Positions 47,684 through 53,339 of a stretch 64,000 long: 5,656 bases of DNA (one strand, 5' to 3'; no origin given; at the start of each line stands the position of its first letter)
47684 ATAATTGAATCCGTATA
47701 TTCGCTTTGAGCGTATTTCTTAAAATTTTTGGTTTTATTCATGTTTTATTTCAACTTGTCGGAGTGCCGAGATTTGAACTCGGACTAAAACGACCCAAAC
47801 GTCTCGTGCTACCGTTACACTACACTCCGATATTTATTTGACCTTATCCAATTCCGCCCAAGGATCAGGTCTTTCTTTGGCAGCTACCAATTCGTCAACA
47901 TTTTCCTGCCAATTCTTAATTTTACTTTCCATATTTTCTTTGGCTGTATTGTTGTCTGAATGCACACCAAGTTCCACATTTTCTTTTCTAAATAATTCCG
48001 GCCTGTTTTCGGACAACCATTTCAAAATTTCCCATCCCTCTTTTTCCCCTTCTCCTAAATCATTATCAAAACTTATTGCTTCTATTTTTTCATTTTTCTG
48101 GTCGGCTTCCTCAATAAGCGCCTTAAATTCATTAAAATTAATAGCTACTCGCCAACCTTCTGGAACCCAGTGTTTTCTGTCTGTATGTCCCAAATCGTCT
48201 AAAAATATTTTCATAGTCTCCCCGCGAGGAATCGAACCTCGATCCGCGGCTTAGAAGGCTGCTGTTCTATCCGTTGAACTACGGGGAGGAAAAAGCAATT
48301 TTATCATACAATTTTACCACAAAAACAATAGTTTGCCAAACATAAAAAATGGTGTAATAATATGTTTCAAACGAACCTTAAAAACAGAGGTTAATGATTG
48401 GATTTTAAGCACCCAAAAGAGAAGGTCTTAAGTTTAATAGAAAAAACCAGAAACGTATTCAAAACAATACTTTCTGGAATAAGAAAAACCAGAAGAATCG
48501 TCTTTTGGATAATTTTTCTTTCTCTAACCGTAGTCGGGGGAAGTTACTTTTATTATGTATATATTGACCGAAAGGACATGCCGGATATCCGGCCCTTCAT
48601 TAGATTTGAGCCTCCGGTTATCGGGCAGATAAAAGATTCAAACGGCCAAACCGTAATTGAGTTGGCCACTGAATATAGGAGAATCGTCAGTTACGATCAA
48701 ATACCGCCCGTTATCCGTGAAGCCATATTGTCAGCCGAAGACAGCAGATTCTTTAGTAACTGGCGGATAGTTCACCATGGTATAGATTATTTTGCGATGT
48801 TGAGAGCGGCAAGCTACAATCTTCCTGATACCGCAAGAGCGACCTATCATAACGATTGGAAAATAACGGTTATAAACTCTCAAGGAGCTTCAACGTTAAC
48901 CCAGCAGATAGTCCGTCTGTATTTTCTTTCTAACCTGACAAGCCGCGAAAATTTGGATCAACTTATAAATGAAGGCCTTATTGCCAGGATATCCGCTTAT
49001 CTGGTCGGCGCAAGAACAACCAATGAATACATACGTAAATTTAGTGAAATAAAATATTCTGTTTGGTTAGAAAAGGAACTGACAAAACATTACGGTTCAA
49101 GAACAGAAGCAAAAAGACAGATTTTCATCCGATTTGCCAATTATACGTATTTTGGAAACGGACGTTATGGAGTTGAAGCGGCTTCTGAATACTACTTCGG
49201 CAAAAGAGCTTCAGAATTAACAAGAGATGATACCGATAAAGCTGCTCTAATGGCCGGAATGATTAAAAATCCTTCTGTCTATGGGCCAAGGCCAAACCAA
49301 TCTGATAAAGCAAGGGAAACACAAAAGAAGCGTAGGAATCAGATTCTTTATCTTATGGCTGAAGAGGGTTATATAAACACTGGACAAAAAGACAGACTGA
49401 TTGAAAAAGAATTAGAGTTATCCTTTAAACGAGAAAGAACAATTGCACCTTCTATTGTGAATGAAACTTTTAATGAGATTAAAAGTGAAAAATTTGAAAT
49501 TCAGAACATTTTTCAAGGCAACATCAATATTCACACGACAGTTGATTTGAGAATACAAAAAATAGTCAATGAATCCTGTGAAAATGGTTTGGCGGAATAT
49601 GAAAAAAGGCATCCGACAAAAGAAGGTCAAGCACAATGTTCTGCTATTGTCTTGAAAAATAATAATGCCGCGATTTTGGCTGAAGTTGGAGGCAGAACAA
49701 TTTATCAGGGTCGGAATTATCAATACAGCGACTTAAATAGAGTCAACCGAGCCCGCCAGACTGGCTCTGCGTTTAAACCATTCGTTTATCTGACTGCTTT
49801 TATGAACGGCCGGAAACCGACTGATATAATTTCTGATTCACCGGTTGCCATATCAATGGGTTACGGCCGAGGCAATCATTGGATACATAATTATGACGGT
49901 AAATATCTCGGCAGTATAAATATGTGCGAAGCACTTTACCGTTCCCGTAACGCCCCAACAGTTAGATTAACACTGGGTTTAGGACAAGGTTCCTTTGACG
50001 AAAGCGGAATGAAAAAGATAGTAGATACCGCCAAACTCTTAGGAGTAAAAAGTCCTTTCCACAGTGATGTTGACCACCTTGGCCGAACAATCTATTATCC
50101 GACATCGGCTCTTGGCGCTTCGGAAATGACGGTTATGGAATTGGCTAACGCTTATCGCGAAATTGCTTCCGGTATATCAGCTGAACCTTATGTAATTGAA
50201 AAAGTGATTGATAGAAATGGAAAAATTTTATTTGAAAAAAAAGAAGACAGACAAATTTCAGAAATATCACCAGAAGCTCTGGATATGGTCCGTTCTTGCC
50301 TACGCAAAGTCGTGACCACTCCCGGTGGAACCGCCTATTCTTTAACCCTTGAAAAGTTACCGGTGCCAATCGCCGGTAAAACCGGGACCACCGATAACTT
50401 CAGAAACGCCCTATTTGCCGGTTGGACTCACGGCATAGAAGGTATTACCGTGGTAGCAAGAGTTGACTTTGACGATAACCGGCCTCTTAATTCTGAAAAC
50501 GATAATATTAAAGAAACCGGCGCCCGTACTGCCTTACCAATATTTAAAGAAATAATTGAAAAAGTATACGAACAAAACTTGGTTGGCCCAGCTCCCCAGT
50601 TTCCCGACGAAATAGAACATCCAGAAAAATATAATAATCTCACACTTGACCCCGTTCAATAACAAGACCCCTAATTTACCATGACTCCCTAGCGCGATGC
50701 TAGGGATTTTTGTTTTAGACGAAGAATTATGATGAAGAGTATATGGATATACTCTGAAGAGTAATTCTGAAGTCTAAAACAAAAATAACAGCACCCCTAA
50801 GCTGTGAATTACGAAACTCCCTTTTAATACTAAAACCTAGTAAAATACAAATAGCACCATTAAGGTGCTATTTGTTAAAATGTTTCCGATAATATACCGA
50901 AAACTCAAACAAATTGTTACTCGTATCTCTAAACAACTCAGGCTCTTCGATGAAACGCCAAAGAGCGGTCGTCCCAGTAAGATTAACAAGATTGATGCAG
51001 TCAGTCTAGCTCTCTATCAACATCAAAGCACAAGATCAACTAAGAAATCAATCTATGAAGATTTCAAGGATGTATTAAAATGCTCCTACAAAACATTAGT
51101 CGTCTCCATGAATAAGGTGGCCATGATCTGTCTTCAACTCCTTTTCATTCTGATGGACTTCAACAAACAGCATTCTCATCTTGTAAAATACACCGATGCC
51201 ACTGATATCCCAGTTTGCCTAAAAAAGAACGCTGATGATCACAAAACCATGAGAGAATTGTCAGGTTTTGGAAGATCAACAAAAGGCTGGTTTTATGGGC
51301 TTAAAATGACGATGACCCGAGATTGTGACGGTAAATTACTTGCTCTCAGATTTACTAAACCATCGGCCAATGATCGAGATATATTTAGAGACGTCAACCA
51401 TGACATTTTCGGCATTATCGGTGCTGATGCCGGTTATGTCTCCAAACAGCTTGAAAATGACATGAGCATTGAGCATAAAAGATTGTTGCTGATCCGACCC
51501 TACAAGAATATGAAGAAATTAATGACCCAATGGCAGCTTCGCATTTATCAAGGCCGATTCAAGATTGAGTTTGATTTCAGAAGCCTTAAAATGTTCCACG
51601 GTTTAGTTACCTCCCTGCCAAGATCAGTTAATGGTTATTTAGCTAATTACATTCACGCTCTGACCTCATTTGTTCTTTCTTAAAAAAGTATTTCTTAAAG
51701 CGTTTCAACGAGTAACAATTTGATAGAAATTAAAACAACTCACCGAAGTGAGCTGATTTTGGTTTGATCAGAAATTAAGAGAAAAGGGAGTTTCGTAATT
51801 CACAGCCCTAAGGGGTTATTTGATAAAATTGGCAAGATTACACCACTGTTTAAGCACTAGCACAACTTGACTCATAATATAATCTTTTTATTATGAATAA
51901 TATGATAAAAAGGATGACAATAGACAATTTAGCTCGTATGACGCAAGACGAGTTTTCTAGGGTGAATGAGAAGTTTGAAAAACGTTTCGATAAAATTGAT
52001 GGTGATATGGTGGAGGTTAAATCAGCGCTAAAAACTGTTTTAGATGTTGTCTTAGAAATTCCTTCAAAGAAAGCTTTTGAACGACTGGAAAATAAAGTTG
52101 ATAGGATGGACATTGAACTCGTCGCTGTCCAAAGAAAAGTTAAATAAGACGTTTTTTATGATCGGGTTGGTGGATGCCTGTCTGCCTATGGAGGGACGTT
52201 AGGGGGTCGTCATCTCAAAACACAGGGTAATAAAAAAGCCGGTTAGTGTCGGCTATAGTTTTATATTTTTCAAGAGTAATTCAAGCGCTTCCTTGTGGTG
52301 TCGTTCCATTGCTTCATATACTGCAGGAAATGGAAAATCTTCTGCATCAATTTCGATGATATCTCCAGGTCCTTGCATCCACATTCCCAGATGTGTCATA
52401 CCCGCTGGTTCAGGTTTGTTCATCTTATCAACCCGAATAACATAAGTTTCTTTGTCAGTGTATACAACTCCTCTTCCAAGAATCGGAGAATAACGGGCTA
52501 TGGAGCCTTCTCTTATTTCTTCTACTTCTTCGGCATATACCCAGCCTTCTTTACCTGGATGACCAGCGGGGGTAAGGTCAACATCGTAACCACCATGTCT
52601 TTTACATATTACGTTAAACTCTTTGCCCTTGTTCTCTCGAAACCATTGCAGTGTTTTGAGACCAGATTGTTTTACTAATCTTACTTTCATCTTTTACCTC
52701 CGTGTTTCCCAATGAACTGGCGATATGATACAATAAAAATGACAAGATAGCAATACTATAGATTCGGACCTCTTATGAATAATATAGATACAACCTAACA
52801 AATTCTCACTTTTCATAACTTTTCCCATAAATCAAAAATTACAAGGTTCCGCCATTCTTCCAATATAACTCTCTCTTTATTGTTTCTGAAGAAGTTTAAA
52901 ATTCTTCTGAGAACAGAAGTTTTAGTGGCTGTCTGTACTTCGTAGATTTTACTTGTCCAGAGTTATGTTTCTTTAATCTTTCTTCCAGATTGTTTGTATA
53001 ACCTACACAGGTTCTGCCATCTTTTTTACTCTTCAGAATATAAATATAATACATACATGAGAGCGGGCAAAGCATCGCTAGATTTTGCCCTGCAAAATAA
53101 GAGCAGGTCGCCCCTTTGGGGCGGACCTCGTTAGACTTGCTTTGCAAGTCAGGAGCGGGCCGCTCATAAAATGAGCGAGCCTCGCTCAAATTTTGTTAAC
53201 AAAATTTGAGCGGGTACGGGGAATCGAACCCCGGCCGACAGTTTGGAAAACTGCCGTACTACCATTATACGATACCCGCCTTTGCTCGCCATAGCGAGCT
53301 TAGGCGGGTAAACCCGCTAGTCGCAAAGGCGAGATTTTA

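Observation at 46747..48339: Protein genes punctuated by tRNAs: tRNA-Arg / receiver-like ORF / tRNA-Pro / VIT1-like ORF / tRNA-His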

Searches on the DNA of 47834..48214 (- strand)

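Call 71: search_rna_families(sources=[L003, L006, L012, L013, L064, L002, L046, L053, L055, L057, L063, L065, L001, L004, L011, L045, L049, L052, L054, L050], threshold=gathering)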
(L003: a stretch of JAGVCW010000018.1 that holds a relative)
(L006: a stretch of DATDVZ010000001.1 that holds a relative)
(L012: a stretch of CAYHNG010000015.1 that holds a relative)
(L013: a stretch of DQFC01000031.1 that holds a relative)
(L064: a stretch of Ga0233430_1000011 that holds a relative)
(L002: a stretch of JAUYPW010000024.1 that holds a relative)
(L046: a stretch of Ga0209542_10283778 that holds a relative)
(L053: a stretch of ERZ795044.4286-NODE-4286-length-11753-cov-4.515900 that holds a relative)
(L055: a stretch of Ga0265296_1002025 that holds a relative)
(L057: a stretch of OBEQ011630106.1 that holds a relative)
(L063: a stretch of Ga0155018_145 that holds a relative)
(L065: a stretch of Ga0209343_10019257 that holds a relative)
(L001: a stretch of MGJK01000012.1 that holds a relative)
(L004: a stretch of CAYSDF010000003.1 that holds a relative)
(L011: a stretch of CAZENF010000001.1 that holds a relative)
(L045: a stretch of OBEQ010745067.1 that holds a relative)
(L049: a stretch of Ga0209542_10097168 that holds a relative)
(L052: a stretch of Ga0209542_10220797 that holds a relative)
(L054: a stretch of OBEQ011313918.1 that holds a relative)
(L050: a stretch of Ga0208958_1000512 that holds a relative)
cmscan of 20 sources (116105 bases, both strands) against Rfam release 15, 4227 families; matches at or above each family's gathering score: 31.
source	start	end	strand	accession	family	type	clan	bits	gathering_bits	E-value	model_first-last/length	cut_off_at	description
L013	1199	2641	+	RF00177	SSU_rRNA_bacteria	Gene; rRNA;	CL00111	1326.1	50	0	1-1533/1533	no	Bacterial small subunit ribosomal RNA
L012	1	625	+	RF00177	SSU_rRNA_bacteria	Gene; rRNA;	CL00111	561.8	50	2.2e-175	897-1533/1533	5'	Bacterial small subunit ribosomal RNA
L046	1198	1271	+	RF00005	tRNA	Gene; tRNA;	CL00001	74.3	29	3.7e-14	1-71/71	no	tRNA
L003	3418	3490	-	RF00005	tRNA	Gene; tRNA;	CL00001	73.9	29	4.9e-14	1-71/71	no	tRNA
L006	576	648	-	RF00005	tRNA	Gene; tRNA;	CL00001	73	29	8.2e-14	1-71/71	no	tRNA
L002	3912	3982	+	RF00005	tRNA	Gene; tRNA;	CL00001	70.5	29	4.3e-13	1-71/71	no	tRNA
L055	2636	2708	+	RF00005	tRNA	Gene; tRNA;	CL00001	69.9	29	6e-13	1-71/71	no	tRNA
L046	328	400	+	RF00005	tRNA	Gene; tRNA;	CL00001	68.3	29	1.7e-12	1-71/71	no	tRNA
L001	3810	3881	-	RF00005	tRNA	Gene; tRNA;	CL00001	68.2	29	1.8e-12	1-71/71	no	tRNA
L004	2292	2363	+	RF00005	tRNA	Gene; tRNA;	CL00001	67.9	29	2.1e-12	1-71/71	no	tRNA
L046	1287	1358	+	RF00005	tRNA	Gene; tRNA;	CL00001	67.2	29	3.4e-12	1-71/71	no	tRNA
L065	2864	2934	+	RF00005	tRNA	Gene; tRNA;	CL00001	65.6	29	9.2e-12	1-71/71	no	tRNA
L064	2845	2918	-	RF00005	tRNA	Gene; tRNA;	CL00001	65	29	1.3e-11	1-71/71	no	tRNA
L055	2493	2565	+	RF00005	tRNA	Gene; tRNA;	CL00001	64.4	29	2e-11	1-71/71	no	tRNA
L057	2626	2696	+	RF00005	tRNA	Gene; tRNA;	CL00001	64.2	29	2.3e-11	1-71/71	no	tRNA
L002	3821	3892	+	RF00005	tRNA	Gene; tRNA;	CL00001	64.1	29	2.4e-11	1-71/71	no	tRNA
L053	2399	2469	+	RF00005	tRNA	Gene; tRNA;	CL00001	63.9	29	2.7e-11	1-71/71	no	tRNA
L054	1205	1275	+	RF00005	tRNA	Gene; tRNA;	CL00001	63.7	29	3e-11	1-71/71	no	tRNA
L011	3927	3998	+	RF00005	tRNA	Gene; tRNA;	CL00001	63.6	29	3.3e-11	1-71/71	no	tRNA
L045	2851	2922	-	RF00005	tRNA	Gene; tRNA;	CL00001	62.7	29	5.9e-11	1-71/71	no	tRNA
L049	1111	1182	+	RF00005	tRNA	Gene; tRNA;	CL00001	62.5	29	6.7e-11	1-71/71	no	tRNA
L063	1428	1498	+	RF00005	tRNA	Gene; tRNA;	CL00001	62.2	29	7.7e-11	1-71/71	no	tRNA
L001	5204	5274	+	RF00005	tRNA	Gene; tRNA;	CL00001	61.8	29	1.1e-10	1-71/71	no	tRNA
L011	4371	4441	+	RF00005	tRNA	Gene; tRNA;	CL00001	55.5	29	5.5e-09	1-71/71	no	tRNA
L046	228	308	+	RF00005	tRNA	Gene; tRNA;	CL00001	52.8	29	3.1e-08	1-71/71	no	tRNA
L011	5451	5521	+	RF00005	tRNA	Gene; tRNA;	CL00001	52.5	29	3.6e-08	1-71/71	no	tRNA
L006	707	779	+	RF00005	tRNA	Gene; tRNA;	CL00001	51.9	29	5.4e-08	1-71/71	no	tRNA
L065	5193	5274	+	RF00005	tRNA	Gene; tRNA;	CL00001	51.4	29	7.5e-08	1-71/71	no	tRNA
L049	1764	1834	+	RF00005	tRNA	Gene; tRNA;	CL00001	49.4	29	2.7e-07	1-71/71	no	tRNA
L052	514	584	+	RF00005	tRNA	Gene; tRNA;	CL00001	49.4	29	2.7e-07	1-71/71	no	tRNA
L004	4608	4678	+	RF00005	tRNA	Gene; tRNA;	CL00001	48.4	29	5e-07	1-71/71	no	tRNA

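Call 72: search_rna_families(sources=[L005, L007, L009, L010, L056, L058, L061, L070, L071, L072, L073, L074, L075, L079, L080, L104, L096, L107], threshold=gathering)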
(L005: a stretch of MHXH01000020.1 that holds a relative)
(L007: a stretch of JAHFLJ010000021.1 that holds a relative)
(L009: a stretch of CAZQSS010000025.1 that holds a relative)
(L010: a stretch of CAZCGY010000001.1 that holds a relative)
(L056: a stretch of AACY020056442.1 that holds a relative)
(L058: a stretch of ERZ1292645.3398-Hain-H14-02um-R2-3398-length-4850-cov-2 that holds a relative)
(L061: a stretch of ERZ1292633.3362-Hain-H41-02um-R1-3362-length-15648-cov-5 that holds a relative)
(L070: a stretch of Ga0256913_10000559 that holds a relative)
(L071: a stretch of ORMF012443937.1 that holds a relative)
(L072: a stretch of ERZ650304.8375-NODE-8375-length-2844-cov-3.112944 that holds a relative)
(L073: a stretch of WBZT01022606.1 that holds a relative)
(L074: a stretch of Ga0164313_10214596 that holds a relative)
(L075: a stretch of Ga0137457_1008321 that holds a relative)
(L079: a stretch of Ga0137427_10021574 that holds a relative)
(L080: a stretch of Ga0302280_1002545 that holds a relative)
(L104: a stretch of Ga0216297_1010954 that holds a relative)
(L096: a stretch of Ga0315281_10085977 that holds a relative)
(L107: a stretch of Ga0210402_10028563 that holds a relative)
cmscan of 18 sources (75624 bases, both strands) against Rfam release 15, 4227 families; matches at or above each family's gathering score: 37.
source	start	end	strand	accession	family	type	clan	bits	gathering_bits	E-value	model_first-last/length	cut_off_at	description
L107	1169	1240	+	RF00005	tRNA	Gene; tRNA;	CL00001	70.8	29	2.3e-13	1-71/71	no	tRNA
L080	568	641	+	RF00005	tRNA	Gene; tRNA;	CL00001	67.8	29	1.5e-12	1-71/71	no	tRNA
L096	1354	1427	+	RF00005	tRNA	Gene; tRNA;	CL00001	67.8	29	1.5e-12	1-71/71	no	tRNA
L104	195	268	+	RF00005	tRNA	Gene; tRNA;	CL00001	66.9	29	2.6e-12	1-71/71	no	tRNA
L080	2042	2112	+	RF00005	tRNA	Gene; tRNA;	CL00001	65.6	29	6.1e-12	1-71/71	no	tRNA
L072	2602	2674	+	RF00005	tRNA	Gene; tRNA;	CL00001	65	29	8.6e-12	1-71/71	no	tRNA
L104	593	665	+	RF00005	tRNA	Gene; tRNA;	CL00001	62.6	29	4e-11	1-71/71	no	tRNA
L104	295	367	+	RF00005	tRNA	Gene; tRNA;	CL00001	62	29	5.9e-11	1-71/71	no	tRNA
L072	342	414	+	RF00005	tRNA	Gene; tRNA;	CL00001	61.6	29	7.5e-11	1-71/71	no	tRNA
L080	2549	2621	+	RF00005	tRNA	Gene; tRNA;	CL00001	61.4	29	8.4e-11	1-71/71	no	tRNA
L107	1064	1135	+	RF00005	tRNA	Gene; tRNA;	CL00001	60.3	29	1.7e-10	1-71/71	no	tRNA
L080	414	484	+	RF00005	tRNA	Gene; tRNA;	CL00001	60.2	29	1.9e-10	1-71/71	no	tRNA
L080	2203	2274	+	RF00005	tRNA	Gene; tRNA;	CL00001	59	29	4e-10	1-71/71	no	tRNA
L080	3400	3472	+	RF00005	tRNA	Gene; tRNA;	CL00001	58.8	29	4.6e-10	1-71/71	no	tRNA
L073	1574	1656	+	RF00005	tRNA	Gene; tRNA;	CL00001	58.3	29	6.3e-10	1-71/71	no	tRNA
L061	859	943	+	RF00005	tRNA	Gene; tRNA;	CL00001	58.2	29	6.5e-10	1-71/71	no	tRNA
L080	2284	2355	+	RF00005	tRNA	Gene; tRNA;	CL00001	56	29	2.6e-09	1-71/71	no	tRNA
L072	140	211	+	RF00005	tRNA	Gene; tRNA;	CL00001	55.9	29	2.9e-09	1-71/71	no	tRNA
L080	490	561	+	RF00005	tRNA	Gene; tRNA;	CL00001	55.5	29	3.5e-09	1-71/71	no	tRNA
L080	3318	3393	+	RF00005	tRNA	Gene; tRNA;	CL00001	55.1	29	4.8e-09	1-71/71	no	tRNA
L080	2128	2198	+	RF00005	tRNA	Gene; tRNA;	CL00001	54.4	29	7.5e-09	1-71/71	no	tRNA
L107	1253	1324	+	RF00005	tRNA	Gene; tRNA;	CL00001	52.7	29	2.1e-08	1-71/71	no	tRNA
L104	109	181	+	RF00005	tRNA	Gene; tRNA;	CL00001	52.6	29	2.3e-08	1-71/71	no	tRNA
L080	2474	2544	+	RF00005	tRNA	Gene; tRNA;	CL00001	52.4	29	2.6e-08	1-71/71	no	tRNA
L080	2905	2977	+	RF00005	tRNA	Gene; tRNA;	CL00001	52.2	29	3e-08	1-71/71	no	tRNA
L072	1200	1284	+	RF00005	tRNA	Gene; tRNA;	CL00001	51.7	29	4e-08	1-71/71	no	tRNA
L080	244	318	+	RF00005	tRNA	Gene; tRNA;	CL00001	51.7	29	3.9e-08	1-71/71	no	tRNA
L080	326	408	+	RF00005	tRNA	Gene; tRNA;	CL00001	51.7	29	4.1e-08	1-71/71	no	tRNA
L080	152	227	+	RF00005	tRNA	Gene; tRNA;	CL00001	50.1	29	1.1e-07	1-71/71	no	tRNA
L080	1960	2032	+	RF00005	tRNA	Gene; tRNA;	CL00001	49.7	29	1.4e-07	1-71/71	no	tRNA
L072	422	506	+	RF00005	tRNA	Gene; tRNA;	CL00001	49.6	29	1.5e-07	1-71/71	no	tRNA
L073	843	927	+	RF00005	tRNA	Gene; tRNA;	CL00001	49.6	29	1.5e-07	1-71/71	no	tRNA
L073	647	721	+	RF00005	tRNA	Gene; tRNA;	CL00001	49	29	2.2e-07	1-71/71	no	tRNA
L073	765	837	+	RF00005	tRNA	Gene; tRNA;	CL00001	45.6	29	1.9e-06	1-71/71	no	tRNA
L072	2683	2764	+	RF00005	tRNA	Gene; tRNA;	CL00001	39.3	29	0.0001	1-71/71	no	tRNA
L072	1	56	+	RF00005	tRNA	Gene; tRNA;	CL00001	37.1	29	0.00041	18-71/71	5'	tRNA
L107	991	1061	+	RF00005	tRNA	Gene; tRNA;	CL00001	35.8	29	0.00094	1-71/71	no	tRNA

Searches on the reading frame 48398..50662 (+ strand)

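Call 26: search_protein_families(library=pfam, proteins=[window:48398-50662:+], max_evalue=0.01)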
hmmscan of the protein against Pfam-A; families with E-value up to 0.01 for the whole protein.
window:48398-50662:+ (754 aa): 2 families
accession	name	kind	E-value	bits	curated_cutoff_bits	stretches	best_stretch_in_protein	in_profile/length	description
PF00912.28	Transgly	-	1.7e-35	122.5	27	1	85-320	4-177/178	Transglycosylase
PF00905.27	Transpeptidase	-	4.6e-25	88.9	22.1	1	415-720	2-298/299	Penicillin binding protein transpeptidase domain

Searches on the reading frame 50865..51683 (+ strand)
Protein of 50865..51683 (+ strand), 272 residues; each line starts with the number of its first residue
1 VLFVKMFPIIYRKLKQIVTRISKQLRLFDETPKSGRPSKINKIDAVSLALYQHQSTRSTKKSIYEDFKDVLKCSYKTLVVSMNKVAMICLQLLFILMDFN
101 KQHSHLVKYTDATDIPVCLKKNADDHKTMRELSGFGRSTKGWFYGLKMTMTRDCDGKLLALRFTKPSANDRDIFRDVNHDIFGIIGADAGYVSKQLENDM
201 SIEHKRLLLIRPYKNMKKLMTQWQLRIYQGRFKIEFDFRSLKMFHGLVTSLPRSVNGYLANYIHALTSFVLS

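Call 26: search_protein_families(library=pfam, proteins=[window:50865-51683:+], max_evalue=0.01)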
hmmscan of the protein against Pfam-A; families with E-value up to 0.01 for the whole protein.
window:50865-51683:+ (272 aa): 2 families
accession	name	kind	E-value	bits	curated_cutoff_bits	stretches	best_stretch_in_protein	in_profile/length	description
PF13612.12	DDE_Tnp_1_3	-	3.9e-24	85.8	27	1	106-246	6-146/155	Transposase DDE domain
PF01609.27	DDE_Tnp_1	-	1.6e-09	38.3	23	1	110-249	9-179/200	Transposase DDE domain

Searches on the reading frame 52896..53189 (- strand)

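Call 26: search_protein_families(library=pfam, proteins=[window:52896-53189:-], max_evalue=0.01)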
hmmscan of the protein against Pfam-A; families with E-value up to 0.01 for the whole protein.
window:52896-53189:- (97 aa): 2 families
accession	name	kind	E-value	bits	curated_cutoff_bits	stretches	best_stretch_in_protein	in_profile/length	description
PF01541.30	GIY-YIG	-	4.4e-11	43.4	22.6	1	46-97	1-55/78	GIY-YIG catalytic domain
PF10544.15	T5orf172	-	0.00074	20.4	20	1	48-84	2-43/101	T5orf172 domain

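Call 86: search_protein_families(library=padloc, proteins=[window:52896-53189:-], max_evalue=0.01)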
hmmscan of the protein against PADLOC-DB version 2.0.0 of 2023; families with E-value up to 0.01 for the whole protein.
window:52896-53189:- (97 aa): 0 families
